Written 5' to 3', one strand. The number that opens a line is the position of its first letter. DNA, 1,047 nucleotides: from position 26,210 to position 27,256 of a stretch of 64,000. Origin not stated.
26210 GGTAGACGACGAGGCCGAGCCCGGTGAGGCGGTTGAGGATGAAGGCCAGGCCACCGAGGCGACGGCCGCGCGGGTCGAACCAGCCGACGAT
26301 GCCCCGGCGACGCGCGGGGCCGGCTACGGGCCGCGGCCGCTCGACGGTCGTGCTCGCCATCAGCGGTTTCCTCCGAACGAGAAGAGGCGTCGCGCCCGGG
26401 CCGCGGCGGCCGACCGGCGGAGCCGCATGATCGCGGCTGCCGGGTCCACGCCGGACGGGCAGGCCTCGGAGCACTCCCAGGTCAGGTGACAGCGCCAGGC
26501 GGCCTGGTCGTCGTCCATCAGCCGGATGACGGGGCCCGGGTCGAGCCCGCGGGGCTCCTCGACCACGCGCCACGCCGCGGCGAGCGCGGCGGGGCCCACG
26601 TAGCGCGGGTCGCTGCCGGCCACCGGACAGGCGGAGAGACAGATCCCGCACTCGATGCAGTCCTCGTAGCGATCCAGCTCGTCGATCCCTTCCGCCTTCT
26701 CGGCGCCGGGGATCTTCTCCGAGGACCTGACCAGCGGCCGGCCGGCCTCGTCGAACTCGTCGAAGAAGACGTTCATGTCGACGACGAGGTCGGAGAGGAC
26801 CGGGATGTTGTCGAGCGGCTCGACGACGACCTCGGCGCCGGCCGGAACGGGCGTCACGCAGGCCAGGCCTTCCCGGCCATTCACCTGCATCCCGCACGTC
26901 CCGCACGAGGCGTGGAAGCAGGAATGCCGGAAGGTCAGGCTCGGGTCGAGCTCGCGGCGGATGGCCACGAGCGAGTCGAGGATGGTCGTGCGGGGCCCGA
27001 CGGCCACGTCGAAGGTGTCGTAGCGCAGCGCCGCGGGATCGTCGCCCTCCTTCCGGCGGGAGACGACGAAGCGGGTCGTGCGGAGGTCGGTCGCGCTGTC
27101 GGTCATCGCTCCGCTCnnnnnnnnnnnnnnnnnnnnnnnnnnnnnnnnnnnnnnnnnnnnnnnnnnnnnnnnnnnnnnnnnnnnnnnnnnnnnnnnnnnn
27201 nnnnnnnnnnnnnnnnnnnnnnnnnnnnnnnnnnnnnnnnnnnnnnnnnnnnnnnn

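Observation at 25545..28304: GlpA flavoprotein fused into an SdhB/SdhC/SdhD-type membrane module: candidate novel glycerol-3-phosphate:quinone oxidoreductase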

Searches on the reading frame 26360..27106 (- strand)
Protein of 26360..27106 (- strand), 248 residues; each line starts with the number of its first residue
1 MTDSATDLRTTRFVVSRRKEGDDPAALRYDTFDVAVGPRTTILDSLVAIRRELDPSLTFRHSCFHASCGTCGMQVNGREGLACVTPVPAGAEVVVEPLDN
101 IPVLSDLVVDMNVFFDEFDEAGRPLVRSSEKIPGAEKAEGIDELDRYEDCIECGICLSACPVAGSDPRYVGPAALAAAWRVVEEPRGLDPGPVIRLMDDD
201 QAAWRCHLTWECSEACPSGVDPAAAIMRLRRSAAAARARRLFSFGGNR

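Call 3: search_protein_families(library=pfam, proteins=[window:26360-27106:-], max_evalue=0.01)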
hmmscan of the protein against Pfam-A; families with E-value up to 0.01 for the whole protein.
window:26360-27106:- (248 aa): 11 families
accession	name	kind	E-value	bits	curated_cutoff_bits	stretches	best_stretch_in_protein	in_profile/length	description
PF13085.11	Fer2_3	-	1.6e-26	92.8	27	1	14-115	3-106/107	2Fe-2S iron-sulfur cluster binding domain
PF13183.11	Fer4_8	-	7.6e-10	39.6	27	1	148-220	3-68/68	4Fe-4S dicluster domain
PF13534.11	Fer4_17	-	1.2e-07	32.7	22.2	1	150-221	2-61/61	4Fe-4S dicluster domain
PF13187.11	Fer4_9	-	8.4e-07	29.4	27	1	141-162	34-49/52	4Fe-4S dicluster domain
PF12838.12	Fer4_7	-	4e-06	27.6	27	1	150-220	2-52/52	4Fe-4S dicluster domain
PF12797.12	Fer4_2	-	0.00038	20.7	24.5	1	147-162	7-22/22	4Fe-4S binding domain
PF00037.32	Fer4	-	0.0005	20.2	21.1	1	147-162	5-20/24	4Fe-4S binding domain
PF13237.11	Fer4_10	-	0.0017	18.7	25.5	1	147-217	6-53/53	4Fe-4S dicluster domain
PF13510.11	Fer2_4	-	0.0047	17.4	22.8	0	28-93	7-77/82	2Fe-2S iron-sulfur cluster binding domain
PF12800.12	Fer4_4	-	0.0055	17.4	24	1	148-162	2-16/17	4Fe-4S binding domain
PF14697.11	Fer4_21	-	0.0093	16.5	35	1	148-162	39-53/59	4Fe-4S dicluster domain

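Call 4: search_protein_families(library=ncbifam, proteins=[window:26360-27106:-], max_evalue=0.01)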
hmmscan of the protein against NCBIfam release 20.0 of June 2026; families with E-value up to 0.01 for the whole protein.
window:26360-27106:- (248 aa): 26 families (the best 25 are shown)
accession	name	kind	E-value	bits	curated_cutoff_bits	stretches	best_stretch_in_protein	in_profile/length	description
NF004616.0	PRK05950.1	subfamily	2.8e-56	190.3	228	1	13-234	8-234/238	succinate dehydrogenase iron-sulfur subunit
TIGR00384.1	dhsB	subfamily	1.1e-53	182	88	1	18-230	3-222/222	succinate dehydrogenase and fumarate reductase iron-sulfur protein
NF009226.0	PRK12576.1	equivalog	2.3e-51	175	344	1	27-236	24-240/317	succinate dehydrogenase/fumarate reductase iron-sulfur subunit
NF009227.0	PRK12577.1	equivalog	1.1e-43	149.1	349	1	13-233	5-238/330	succinate dehydrogenase/fumarate reductase iron-sulfur subunit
NF009051.0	PRK12385.1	equivalog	1.7e-43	148.8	333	1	26-230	21-229/244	succinate dehydrogenase/fumarate reductase iron-sulfur subunit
NF009225.0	PRK12575.1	subfamily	1.5e-35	122.8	443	1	12-231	5-228/235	succinate dehydrogenase/fumarate reductase iron-sulfur subunit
NF004898.0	PRK06259.1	equivalog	2.5e-34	118.8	385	1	18-235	11-218/488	fumarate reductase (CoM/CoB) subunit TfrB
NF010071.0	PRK13552.1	equivalog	2.1e-27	95.9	264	1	17-237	11-239/241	fumarate reductase iron-sulfur subunit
NF042952.1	MFR_FeS_SdhB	equivalog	8.3e-25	87.5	600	1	40-233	28-231/320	8-methylmenaquinol:fumarate reductase iron-sulfur subunit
NF006391.0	PRK08640.1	equivalog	8.4e-24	83.8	244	1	11-243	7-249/254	succinate dehydrogenase iron-sulfur subunit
NF009052.0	PRK12386.1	equivalog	3.4e-18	65.6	256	1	28-221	18-218/255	succinate dehydrogenase/fumarate reductase iron-sulfur subunit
NF005746.0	PRK07570.1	subfamily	7.3e-13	48.4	243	1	52-238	47-245/250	succinate dehydrogenase/fumarate reductase iron-sulfur subunit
NF008369.0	PRK11168.1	equivalog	8.3e-10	38.1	278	1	145-236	8-90/401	anaerobic glycerol-3-phosphate dehydrogenase subunit C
TIGR03379.1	glycerol3P_GlpC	equivalog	3.3e-06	26.1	279.9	1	146-236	3-84/397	anaerobic glycerol-3-phosphate dehydrogenase subunit GlpC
NF045724.1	ferredox_TmcB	equivalog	8.2e-06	24.6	735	1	145-232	37-127/430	electron transfer complex ferredoxin TmcB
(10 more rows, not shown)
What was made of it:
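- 26360..27106 (-): sdhB-like iron-sulfur subunit, 248 aa, with ligands for [2Fe-2S], [4Fe-4S] and [3Fe-4S]. TIGR00384 scores 182 bits (cut-off 88), with Fer2_3 and Fer4_8 (calls 3, 4).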

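Call 18: search_solved_structures(query=window:26360-27106:-, max_evalue=0.00001, show_alignments=2)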
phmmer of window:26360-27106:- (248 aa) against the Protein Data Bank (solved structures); distinct sequences matched with E-value up to 0.00001: 25.
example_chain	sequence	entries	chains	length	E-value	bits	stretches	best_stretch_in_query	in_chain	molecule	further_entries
1nek_B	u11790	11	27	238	9.8e-39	136.5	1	20-230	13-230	Succinate dehydrogenase iron-sulfur protein | SUCCINATE DEHYDROGENASE IRON-SULFUR SUBUNIT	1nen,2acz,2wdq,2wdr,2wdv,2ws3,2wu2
2wp9_B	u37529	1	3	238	2.5e-37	131.9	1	20-230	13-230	SUCCINATE DEHYDROGENASE IRON-SULFUR SUBUNIT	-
9fq7_2N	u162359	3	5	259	7.4e-37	130.3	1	36-236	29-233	Succinate dehydrogenase [ubiquinone] iron-sulfur subunit, mitochondrial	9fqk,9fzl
6lum_B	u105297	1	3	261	1.2e-35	126.3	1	20-236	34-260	Succinate dehydrogenase subunit B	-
1kf6_B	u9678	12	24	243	1.5e-35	126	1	31-228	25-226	FUMARATE REDUCTASE IRON-SULFUR PROTEIN | Fumarate reductase iron-sulfur subunit | Fumarate reductase (Anaerobic), Fe-S subunit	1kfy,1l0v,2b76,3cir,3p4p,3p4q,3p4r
3vr8_B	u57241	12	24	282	1.8e-34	122.5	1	9-230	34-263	Iron-sulfur subunit of succinate dehydrogenase | Succinate dehydrogenase [ubiquinone] iron-sulfur subunit, mitochondrial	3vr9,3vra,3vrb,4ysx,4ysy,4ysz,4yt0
8gs8_B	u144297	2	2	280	4.1e-33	118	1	3-238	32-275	Succinate dehydrogenase [ubiquinone] iron-sulfur subunit, mitochondrial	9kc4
3abv_B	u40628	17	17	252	4.6e-33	117.9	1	3-238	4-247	Succinate dehydrogenase [ubiquinone] iron-sulfur subunit, mitochondrial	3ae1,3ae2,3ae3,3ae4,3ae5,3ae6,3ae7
1zoy_B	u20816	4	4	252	4.8e-33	117.8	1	3-238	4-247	Iron-sulfur protein | Succinate dehydrogenase [ubiquinone] iron-sulfur subunit, mitochondrial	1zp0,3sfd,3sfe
4ytp_B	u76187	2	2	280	5.9e-33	117.5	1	3-238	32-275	Succinate dehydrogenase [ubiquinone] iron-sulfur subunit, mitochondrial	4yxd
9qdl_B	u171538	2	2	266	8.7e-33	117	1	15-235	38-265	Succinate dehydrogenase [ubiquinone] iron-sulfur subunit, mitochondrial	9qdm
9kpt_B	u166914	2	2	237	9.4e-33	116.9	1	22-235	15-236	Succinate dehydrogenase [ubiquinone] iron-sulfur subunit, mitochondrial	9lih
9kps_B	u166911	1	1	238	1.5e-32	116.2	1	22-234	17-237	Succinate dehydrogenase [ubiquinone] iron-sulfur subunit, mitochondrial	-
9kq3_B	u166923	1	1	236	1.6e-32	116.1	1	22-234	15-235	Succinate dehydrogenase [ubiquinone] iron-sulfur subunit, mitochondrial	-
9lig_B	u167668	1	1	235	2e-32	115.8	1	22-233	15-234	Succinate dehydrogenase [ubiquinone] iron-sulfur subunit, mitochondrial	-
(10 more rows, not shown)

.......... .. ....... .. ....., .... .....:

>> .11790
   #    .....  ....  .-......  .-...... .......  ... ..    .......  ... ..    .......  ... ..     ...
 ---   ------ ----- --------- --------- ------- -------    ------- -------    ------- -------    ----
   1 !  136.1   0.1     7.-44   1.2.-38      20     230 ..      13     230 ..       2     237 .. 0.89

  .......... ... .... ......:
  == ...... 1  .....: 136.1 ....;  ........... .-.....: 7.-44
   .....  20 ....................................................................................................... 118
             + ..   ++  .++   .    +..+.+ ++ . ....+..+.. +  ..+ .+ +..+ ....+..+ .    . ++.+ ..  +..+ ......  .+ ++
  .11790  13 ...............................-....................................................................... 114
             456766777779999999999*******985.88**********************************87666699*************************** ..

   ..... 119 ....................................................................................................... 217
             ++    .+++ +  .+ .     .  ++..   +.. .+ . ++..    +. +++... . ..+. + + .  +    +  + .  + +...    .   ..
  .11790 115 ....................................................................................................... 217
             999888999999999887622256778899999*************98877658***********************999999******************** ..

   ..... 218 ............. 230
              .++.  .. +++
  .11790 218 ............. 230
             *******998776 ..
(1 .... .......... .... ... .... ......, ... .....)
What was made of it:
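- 26360..27106 (-): Best PDB matches are E. coli SdhB 1nek_B (1e-38) and M. smegmatis Sdh2 6lum_B (1e-35) (call 18).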
